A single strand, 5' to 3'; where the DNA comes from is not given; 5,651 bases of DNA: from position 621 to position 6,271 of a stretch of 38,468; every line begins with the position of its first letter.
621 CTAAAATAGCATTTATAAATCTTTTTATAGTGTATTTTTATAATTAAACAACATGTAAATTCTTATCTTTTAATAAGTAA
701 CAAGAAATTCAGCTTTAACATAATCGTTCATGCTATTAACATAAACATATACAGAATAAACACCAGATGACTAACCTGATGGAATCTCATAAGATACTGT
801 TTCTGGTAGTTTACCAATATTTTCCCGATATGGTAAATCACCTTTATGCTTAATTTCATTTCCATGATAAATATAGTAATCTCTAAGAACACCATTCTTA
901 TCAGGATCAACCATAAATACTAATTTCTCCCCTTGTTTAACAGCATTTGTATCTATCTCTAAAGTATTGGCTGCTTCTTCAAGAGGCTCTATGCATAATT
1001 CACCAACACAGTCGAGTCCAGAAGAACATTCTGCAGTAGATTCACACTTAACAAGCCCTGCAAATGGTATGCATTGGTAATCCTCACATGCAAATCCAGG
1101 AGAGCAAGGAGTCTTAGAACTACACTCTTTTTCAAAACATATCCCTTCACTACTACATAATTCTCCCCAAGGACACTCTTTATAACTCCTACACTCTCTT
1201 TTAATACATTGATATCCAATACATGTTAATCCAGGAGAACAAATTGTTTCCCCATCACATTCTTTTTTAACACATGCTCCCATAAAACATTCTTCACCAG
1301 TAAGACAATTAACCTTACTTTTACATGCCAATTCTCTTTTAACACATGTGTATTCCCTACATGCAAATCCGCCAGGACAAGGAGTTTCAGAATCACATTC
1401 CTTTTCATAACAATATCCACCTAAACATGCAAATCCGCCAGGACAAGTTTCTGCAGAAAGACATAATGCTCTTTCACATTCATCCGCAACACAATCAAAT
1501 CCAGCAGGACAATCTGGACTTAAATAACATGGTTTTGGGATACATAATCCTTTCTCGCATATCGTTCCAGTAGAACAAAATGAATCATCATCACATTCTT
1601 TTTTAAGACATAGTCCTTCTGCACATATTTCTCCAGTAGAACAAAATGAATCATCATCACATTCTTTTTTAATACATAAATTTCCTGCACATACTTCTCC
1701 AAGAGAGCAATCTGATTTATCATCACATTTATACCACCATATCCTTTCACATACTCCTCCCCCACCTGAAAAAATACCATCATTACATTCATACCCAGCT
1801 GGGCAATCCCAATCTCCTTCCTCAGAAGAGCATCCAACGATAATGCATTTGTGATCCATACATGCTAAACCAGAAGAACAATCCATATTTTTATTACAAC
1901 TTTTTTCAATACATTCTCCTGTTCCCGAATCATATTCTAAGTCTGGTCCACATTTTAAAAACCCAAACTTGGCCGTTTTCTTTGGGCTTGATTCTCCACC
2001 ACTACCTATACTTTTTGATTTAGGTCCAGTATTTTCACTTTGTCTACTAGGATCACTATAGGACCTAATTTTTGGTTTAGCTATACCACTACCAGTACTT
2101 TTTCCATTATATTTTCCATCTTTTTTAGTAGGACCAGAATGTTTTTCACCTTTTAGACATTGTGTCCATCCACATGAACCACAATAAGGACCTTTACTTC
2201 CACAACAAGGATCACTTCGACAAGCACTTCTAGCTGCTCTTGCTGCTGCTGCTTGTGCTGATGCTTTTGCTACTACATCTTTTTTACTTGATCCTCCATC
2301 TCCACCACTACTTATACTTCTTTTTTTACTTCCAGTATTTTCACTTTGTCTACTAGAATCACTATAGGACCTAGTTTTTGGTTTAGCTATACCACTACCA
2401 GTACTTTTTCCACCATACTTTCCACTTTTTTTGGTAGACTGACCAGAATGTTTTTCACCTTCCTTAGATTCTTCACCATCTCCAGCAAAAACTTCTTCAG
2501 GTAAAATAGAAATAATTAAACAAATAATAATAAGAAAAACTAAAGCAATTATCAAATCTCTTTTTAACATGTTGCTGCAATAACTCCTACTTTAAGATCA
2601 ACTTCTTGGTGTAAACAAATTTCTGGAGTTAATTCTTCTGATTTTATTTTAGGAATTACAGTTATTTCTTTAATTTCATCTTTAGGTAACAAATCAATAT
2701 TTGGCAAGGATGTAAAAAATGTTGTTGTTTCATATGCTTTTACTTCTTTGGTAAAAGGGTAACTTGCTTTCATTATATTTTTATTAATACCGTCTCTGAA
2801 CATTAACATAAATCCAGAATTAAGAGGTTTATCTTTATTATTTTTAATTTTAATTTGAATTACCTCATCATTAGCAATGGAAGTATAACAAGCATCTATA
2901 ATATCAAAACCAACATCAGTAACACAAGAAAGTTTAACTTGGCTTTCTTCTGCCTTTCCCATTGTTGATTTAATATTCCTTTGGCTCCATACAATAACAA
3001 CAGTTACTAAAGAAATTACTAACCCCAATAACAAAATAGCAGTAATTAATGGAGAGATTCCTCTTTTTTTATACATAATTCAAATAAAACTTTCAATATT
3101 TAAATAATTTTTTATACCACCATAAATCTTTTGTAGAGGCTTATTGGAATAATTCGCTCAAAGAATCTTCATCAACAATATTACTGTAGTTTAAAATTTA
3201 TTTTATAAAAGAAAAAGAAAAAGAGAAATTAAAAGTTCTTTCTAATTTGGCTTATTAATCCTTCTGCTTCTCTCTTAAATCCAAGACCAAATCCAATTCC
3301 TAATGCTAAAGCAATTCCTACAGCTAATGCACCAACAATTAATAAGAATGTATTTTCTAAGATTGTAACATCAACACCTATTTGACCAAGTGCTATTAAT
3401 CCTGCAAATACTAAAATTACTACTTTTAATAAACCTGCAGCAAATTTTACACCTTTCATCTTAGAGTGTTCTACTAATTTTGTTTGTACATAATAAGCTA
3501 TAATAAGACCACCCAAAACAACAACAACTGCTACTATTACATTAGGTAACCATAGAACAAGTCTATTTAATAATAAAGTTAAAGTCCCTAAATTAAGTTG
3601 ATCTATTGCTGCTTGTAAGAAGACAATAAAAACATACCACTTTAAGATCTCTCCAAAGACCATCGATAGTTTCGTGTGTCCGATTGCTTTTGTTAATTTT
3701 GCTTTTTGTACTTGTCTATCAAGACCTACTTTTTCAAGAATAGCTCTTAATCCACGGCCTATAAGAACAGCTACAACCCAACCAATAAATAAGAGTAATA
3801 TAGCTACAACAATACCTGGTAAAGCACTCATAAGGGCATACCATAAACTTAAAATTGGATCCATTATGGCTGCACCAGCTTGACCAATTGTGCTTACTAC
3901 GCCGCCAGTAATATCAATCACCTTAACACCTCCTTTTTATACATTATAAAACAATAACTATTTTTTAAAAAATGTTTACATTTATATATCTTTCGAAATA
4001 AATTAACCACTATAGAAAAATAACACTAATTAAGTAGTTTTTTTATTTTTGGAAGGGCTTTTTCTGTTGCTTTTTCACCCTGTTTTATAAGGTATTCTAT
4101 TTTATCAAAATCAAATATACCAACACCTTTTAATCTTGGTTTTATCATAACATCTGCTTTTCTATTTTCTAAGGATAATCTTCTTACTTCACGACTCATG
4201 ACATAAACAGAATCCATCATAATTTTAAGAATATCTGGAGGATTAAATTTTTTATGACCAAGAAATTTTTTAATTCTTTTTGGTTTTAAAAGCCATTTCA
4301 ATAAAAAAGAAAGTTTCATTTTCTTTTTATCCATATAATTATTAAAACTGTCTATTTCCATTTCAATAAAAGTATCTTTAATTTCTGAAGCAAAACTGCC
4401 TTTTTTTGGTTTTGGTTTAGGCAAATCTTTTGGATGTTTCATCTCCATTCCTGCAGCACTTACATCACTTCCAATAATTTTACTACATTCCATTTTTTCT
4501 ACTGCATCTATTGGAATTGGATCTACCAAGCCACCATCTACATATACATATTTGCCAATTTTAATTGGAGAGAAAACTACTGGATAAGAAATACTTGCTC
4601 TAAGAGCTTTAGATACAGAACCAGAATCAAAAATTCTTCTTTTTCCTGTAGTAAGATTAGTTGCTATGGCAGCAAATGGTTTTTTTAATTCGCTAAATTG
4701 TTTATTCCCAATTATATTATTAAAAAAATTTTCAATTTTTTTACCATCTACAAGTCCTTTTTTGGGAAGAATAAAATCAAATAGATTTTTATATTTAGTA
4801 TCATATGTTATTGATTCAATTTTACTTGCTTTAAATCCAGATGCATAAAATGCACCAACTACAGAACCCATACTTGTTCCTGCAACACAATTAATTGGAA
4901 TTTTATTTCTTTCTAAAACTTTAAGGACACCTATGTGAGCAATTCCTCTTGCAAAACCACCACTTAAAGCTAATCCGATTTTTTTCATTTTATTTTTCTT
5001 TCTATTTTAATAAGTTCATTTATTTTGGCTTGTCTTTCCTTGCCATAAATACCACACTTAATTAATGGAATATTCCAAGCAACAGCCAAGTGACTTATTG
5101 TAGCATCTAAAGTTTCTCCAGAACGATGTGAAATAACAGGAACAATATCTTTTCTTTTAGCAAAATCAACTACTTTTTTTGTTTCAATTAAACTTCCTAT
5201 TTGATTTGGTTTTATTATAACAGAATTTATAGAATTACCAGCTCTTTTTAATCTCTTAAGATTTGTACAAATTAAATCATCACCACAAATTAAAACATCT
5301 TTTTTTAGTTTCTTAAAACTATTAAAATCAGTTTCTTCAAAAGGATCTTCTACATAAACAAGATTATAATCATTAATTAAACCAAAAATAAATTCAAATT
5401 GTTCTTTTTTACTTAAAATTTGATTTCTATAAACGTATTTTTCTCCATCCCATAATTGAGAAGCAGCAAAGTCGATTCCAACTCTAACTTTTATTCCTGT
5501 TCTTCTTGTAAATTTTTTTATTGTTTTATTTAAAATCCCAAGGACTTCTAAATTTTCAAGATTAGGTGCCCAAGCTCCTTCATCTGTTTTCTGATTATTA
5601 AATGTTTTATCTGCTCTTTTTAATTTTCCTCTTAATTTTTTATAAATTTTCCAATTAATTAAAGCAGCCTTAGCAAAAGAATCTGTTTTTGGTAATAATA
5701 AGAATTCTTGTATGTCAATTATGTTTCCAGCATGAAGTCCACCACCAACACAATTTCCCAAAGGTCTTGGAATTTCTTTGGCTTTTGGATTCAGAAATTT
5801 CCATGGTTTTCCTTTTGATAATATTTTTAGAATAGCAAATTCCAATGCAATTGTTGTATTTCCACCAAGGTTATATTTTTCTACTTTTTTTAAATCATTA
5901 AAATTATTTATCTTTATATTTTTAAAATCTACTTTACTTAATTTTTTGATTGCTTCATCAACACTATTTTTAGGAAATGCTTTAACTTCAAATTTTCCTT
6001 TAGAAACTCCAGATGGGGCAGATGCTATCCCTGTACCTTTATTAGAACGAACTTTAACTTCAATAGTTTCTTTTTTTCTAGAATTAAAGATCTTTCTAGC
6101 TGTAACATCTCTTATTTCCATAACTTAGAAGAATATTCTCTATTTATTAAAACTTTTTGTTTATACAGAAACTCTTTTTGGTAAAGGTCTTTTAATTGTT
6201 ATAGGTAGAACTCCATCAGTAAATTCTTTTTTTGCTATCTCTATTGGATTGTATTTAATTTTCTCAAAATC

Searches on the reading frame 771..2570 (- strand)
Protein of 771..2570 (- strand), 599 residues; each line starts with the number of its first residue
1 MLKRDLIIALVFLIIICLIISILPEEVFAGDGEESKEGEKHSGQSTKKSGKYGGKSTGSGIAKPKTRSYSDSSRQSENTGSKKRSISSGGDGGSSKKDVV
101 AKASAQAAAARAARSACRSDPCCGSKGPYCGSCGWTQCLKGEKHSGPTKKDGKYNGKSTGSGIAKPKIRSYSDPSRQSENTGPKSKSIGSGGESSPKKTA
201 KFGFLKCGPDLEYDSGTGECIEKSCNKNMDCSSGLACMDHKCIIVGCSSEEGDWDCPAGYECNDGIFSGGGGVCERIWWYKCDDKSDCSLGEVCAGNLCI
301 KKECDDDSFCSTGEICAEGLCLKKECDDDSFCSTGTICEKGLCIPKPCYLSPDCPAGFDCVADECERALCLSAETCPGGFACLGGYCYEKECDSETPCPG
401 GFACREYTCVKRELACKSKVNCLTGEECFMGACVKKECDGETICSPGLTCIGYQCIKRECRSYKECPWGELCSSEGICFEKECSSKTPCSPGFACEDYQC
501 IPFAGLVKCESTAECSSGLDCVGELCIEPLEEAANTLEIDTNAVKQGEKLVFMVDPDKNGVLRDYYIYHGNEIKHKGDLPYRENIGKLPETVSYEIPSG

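Call 23: search_protein_families(library=pfam, proteins=[window:771-2570:-], max_evalue=0.001)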
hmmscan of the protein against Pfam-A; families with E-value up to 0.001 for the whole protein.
window:771-2570:- (599 aa): 1 family
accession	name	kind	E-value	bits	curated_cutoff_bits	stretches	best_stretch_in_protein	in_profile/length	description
PF23416.1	DUF7107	-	2.8e-09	37.6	24.6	0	281-323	1-48/48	Domain of unknown function (DUF7107)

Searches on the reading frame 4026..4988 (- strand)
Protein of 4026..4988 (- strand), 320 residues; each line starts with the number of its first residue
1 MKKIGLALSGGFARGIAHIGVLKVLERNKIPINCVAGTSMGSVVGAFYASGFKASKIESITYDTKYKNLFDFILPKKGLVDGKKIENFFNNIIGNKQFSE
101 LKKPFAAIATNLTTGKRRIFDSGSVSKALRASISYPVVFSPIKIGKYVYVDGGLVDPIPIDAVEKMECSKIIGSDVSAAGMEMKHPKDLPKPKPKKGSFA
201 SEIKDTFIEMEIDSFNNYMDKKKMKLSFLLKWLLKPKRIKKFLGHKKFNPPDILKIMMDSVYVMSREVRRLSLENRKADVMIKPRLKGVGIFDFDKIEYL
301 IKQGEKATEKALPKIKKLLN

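Call 23: search_protein_families(library=pfam, proteins=[window:4026-4988:-], max_evalue=0.001)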
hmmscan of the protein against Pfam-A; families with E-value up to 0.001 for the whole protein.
window:4026-4988:- (320 aa): 1 family
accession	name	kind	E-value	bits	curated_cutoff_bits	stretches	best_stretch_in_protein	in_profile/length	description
PF01734.28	Patatin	-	4.5e-36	125.3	27.7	1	6-162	1-189/191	Patatin-like phospholipase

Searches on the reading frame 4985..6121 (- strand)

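Call 23: search_protein_families(library=pfam, proteins=[window:4985-6121:-], max_evalue=0.001)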
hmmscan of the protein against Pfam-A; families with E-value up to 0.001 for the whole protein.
window:4985-6121:- (378 aa): 3 families
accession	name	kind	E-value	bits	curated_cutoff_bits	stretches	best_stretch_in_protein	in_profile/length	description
PF00113.28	Enolase_C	-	2e-52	178.8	21.5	1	117-377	4-281/296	Enolase, C-terminal TIM barrel domain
PF03952.21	Enolase_N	-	1.5e-10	41.8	35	1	3-80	1-87/131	Enolase, N-terminal domain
PF13378.12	MR_MLE_C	-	1.9e-05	24.9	29.4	1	233-352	52-172/219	Enolase C-terminal domain-like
